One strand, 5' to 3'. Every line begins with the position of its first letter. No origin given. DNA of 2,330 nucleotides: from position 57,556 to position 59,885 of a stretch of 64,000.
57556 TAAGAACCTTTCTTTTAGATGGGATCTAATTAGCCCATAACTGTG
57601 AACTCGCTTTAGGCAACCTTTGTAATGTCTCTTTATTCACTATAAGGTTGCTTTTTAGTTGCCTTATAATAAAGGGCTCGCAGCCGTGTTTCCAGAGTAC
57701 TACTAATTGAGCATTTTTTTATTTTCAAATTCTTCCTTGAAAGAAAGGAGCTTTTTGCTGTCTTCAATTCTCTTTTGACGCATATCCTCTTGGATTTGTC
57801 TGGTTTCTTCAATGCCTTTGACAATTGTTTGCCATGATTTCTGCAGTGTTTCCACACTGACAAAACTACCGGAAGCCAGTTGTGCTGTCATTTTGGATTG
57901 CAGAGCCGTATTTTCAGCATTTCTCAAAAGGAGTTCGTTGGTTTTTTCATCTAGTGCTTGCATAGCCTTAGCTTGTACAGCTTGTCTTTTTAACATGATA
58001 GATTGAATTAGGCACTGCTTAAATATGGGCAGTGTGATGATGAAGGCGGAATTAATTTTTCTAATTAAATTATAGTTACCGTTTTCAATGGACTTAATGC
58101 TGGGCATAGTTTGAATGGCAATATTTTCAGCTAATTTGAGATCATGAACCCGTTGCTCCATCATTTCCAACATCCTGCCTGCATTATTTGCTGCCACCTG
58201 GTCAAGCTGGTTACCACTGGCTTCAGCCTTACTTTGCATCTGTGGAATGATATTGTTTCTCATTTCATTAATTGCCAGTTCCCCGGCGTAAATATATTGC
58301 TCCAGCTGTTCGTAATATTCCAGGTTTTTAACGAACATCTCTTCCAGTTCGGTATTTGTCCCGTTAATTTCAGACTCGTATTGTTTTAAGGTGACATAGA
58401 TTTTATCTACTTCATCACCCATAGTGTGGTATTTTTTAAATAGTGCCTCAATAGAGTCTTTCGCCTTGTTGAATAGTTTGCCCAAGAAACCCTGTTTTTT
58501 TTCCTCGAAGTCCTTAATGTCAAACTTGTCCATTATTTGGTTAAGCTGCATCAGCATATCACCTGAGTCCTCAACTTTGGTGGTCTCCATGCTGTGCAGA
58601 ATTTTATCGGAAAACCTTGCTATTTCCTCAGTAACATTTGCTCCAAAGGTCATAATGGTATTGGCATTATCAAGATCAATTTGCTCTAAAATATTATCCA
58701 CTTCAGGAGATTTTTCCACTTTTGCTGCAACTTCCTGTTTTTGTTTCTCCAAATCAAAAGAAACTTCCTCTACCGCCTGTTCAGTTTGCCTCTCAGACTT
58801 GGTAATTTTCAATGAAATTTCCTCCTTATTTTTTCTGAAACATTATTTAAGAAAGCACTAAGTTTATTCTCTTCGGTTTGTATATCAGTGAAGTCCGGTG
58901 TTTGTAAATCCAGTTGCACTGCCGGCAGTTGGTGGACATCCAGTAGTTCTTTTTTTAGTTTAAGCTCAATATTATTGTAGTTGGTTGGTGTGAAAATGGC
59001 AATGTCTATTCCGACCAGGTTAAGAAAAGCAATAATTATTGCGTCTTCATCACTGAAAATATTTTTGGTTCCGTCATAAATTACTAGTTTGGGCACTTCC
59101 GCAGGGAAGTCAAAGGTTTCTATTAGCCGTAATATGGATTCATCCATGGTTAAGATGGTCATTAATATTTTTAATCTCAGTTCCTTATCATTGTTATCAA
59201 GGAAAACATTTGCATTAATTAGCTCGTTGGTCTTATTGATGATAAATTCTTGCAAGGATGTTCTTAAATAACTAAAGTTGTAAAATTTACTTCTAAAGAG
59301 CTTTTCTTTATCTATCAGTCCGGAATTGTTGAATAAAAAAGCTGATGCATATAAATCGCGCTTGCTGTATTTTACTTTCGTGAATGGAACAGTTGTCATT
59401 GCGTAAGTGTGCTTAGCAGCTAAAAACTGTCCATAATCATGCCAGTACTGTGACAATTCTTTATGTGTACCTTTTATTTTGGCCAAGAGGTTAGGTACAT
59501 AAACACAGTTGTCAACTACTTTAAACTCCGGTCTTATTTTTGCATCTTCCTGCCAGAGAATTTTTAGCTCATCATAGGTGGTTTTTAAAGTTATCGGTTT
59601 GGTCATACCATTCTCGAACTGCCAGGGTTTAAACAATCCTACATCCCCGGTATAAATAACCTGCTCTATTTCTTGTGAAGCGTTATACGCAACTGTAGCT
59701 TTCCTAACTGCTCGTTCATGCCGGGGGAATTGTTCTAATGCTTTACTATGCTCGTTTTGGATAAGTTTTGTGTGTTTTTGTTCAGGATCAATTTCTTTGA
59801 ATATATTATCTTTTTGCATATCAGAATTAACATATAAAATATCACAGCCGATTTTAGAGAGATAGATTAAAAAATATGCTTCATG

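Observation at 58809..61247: TelA-coupled 812-aa protein built from a triplicated, uncharacterised module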

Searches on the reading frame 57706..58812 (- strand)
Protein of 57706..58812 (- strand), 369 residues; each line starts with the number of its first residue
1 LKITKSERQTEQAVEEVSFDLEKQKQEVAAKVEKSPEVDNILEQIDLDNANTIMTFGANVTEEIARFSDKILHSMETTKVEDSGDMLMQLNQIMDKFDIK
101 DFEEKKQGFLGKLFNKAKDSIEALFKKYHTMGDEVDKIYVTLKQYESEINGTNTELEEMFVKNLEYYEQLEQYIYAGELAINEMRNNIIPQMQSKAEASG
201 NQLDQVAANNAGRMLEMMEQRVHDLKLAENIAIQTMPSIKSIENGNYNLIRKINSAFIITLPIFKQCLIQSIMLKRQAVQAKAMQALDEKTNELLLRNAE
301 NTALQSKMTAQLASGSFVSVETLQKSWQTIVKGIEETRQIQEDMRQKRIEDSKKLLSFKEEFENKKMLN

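Call 3: search_protein_families(library=pfam, proteins=[window:57706-58812:-], max_evalue=0.01)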
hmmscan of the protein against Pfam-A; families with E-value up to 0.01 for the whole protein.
window:57706-58812:- (369 aa): 1 family
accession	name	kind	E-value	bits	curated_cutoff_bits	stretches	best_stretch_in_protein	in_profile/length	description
PF05816.16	TelA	-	1.9e-111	372.8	30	1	38-365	1-329/332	Toxic anion resistance protein (TelA)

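Call 4: search_protein_families(library=ncbifam, proteins=[window:57706-58812:-], max_evalue=0.01)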
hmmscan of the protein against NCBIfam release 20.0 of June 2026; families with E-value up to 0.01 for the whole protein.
window:57706-58812:- (369 aa): 0 families

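Call 8: search_protein_families(library=padloc, proteins=[window:57706-58812:-], max_evalue=0.01)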
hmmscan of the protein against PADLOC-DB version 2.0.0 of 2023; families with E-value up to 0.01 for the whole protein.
window:57706-58812:- (369 aa): 0 families

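Call 51: search_solved_structures(query=window:57706-58812:-, max_evalue=1)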
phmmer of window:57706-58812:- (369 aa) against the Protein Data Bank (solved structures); distinct sequences matched with E-value up to 1: 0.

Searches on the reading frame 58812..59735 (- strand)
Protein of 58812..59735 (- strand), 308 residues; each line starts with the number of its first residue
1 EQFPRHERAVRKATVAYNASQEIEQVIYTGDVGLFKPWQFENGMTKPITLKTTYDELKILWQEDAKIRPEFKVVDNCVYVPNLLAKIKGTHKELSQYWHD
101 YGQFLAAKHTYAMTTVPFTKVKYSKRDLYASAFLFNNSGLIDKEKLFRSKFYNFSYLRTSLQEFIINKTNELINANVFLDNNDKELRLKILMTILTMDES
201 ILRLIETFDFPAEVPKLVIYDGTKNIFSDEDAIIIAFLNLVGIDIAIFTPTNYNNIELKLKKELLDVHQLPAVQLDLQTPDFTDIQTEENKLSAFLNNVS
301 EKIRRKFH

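Call 5: search_protein_families(library=pfam, proteins=[window:58812-59651:-], max_evalue=1)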
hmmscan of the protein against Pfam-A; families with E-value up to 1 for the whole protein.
window:58812-59651:- (280 aa): 1 family
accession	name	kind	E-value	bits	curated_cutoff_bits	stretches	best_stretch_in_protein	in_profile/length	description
PF14266.11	YceG_bac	-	2e-47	162.3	25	1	23-244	1-219/250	YceG domain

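Call 59: search_protein_representatives(protein=window:58812-59735:-)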
Query: 308 residues. Proteins with E-value up to 0.001 (for the whole library): 672; up to 1e-10: 529; up to 1e-30: 242. The best 150 are listed.
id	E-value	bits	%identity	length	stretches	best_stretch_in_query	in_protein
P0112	6.9e-108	376.8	53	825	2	1-287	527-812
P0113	4.6e-106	370.8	57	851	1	2-291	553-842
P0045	2.7e-100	351.9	53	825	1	3-287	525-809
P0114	4.3e-100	351.2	54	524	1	2-284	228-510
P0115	1.2e-99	349.7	53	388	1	2-296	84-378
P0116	4.5e-96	338.0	55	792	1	1-286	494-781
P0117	9.6e-94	330.4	56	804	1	1-299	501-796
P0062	2.2e-93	329.2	45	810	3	1-295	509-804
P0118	3.0e-93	328.7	51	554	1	1-280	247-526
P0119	1.1e-91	323.6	52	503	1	1-295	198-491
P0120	5.2e-90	318.1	51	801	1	1-279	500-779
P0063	9.5e-89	314.0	47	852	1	2-299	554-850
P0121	1.2e-87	310.3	50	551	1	2-292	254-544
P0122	4.7e-86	305.2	36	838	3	2-283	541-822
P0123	1.8e-85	303.3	45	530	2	3-288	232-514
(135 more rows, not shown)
